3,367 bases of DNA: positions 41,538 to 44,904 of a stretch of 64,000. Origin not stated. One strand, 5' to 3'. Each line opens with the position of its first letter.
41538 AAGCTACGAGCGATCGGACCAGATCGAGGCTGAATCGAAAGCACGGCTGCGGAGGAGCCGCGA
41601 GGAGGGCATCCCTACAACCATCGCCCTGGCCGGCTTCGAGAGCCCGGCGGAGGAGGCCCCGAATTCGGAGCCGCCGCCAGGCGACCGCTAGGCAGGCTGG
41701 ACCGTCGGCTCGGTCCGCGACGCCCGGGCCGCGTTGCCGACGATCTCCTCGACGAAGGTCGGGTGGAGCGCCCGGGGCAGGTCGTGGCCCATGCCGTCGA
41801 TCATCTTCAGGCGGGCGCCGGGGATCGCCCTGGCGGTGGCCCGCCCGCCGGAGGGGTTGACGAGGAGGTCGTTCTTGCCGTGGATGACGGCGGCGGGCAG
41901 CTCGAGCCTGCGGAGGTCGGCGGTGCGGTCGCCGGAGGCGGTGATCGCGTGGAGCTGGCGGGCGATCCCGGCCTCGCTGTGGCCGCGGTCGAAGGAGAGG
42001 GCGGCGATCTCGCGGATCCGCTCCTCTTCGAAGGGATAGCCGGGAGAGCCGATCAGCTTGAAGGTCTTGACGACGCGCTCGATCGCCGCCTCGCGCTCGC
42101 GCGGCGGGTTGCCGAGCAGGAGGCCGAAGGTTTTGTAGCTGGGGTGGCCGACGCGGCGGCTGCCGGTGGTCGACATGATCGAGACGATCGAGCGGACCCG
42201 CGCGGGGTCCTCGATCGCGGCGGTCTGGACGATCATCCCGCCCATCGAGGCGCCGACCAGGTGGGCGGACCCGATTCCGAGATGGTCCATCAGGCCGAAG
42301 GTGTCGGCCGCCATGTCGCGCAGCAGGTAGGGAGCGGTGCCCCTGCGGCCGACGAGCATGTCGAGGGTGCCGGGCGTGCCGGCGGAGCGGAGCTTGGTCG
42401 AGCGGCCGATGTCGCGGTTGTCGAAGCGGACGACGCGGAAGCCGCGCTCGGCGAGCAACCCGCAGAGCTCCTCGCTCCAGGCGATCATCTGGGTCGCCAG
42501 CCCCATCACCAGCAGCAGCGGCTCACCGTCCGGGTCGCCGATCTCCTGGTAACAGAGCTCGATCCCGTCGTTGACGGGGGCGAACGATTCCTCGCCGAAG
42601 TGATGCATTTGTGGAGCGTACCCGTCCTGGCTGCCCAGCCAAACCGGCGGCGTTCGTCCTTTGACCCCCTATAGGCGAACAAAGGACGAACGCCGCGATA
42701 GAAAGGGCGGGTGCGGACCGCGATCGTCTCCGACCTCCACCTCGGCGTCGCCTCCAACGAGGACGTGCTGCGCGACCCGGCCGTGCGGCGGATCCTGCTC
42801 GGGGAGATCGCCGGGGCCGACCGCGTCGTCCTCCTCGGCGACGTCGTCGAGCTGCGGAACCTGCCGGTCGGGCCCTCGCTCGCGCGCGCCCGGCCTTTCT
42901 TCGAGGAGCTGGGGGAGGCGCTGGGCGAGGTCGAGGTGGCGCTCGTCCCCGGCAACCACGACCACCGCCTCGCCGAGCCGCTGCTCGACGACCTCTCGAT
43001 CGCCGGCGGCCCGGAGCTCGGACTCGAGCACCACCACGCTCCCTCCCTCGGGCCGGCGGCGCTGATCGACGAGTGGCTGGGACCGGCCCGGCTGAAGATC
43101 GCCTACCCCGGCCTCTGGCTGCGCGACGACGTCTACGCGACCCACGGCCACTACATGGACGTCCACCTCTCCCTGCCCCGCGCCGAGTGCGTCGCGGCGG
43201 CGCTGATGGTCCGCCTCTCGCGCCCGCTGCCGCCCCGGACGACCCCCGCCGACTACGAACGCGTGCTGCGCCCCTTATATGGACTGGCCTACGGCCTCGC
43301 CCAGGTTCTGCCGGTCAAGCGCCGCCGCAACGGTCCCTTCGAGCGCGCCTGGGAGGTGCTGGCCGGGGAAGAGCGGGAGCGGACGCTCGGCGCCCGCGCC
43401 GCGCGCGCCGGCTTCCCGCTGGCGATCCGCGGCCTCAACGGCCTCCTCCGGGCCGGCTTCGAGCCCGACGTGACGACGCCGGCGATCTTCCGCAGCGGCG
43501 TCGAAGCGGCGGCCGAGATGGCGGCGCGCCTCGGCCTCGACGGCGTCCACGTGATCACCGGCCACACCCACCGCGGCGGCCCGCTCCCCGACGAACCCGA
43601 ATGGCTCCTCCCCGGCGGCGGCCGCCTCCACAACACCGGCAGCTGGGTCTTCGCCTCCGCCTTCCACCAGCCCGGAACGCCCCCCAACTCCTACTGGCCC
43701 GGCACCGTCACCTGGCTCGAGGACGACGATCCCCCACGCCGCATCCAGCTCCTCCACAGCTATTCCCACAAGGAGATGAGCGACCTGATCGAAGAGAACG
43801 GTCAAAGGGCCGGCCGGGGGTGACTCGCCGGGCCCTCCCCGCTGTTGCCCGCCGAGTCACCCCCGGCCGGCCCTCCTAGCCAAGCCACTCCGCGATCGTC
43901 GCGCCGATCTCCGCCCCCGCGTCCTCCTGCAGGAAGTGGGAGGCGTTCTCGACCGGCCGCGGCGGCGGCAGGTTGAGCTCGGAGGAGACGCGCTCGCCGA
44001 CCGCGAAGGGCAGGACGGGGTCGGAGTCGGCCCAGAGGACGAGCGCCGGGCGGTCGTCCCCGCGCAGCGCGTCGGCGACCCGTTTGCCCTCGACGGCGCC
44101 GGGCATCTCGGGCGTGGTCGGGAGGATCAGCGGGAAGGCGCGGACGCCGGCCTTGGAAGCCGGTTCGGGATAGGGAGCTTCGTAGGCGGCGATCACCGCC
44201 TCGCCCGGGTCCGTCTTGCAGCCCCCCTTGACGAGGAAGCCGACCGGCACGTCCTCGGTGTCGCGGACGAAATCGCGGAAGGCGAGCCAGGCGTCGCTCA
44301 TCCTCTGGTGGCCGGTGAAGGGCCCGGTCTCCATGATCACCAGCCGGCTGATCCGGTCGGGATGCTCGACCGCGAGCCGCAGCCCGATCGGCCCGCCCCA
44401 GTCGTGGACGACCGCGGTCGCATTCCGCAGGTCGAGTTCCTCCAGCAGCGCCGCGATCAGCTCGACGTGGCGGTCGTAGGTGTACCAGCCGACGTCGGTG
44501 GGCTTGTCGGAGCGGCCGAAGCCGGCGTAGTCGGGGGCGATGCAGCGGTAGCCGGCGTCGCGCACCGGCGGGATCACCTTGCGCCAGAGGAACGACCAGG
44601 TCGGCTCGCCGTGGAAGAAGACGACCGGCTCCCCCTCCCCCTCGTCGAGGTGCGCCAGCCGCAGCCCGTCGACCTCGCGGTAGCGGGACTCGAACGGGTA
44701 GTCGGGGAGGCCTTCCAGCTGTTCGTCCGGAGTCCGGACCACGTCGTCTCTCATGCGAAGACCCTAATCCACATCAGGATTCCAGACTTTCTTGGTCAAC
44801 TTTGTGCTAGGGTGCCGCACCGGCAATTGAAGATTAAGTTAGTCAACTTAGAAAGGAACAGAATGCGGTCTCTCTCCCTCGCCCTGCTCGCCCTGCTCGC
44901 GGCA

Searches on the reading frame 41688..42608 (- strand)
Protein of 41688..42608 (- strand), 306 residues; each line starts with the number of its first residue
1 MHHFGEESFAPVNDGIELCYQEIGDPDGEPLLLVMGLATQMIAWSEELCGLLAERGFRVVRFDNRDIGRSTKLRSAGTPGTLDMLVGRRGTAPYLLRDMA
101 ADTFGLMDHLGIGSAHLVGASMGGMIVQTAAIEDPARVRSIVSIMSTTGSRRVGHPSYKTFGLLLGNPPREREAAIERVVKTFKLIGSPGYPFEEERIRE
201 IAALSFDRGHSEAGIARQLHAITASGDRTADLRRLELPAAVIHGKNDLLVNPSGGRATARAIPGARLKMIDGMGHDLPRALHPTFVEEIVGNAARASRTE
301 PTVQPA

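Call 32: search_protein_families(library=pfam, proteins=[window:41688-42608:-], max_evalue=0.001)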
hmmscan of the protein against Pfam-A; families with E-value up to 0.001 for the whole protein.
window:41688-42608:- (306 aa): 3 families
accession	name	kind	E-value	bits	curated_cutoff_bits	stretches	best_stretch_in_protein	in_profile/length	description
PF00561.26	Abhydrolase_1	-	1.5e-21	77.7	25.8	1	30-276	2-239/245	alpha/beta hydrolase fold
PF12146.15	Hydrolase_4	-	1.6e-15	57.5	27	1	42-277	17-234/239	Serine aminopeptidase, S33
PF12697.13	Abhydrolase_6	-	1.7e-09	39.1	26.3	1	51-283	23-211/217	Alpha/beta hydrolase family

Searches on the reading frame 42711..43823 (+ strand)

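Call 32: search_protein_families(library=pfam, proteins=[window:42711-43823:+], max_evalue=0.001)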
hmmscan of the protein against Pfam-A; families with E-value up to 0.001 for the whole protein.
window:42711-43823:+ (370 aa): 2 families
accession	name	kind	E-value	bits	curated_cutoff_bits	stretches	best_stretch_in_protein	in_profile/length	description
PF00149.33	Metallophos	-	2.1e-07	32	21.5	1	1-147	1-116/191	Calcineurin-like phosphoesterase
PF12850.12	Metallophos_2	-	2.9e-06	27.8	27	1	1-120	1-101/154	Calcineurin-like phosphoesterase superfamily domain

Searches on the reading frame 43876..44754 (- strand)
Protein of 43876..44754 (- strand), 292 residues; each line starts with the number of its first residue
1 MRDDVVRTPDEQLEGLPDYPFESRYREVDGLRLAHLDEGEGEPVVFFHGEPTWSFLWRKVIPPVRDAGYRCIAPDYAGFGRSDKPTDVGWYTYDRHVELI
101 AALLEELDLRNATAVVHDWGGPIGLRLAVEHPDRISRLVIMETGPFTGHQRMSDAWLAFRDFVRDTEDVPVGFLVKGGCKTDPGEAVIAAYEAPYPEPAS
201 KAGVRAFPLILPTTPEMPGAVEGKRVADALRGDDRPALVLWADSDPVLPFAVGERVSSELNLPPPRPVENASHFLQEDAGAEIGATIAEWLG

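Call 32: search_protein_families(library=pfam, proteins=[window:43876-44754:-], max_evalue=0.001)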
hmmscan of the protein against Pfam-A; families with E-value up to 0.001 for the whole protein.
window:43876-44754:- (292 aa): 3 families
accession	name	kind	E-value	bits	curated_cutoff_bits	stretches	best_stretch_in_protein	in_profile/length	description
PF00561.26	Abhydrolase_1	-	2.8e-30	106.2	25.8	1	43-158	2-118/245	alpha/beta hydrolase fold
PF12697.13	Abhydrolase_6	-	3e-17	64.5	26.3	1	44-282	1-213/217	Alpha/beta hydrolase family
PF12146.15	Hydrolase_4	-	2.9e-06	27.2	27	1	44-141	7-107/239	Serine aminopeptidase, S33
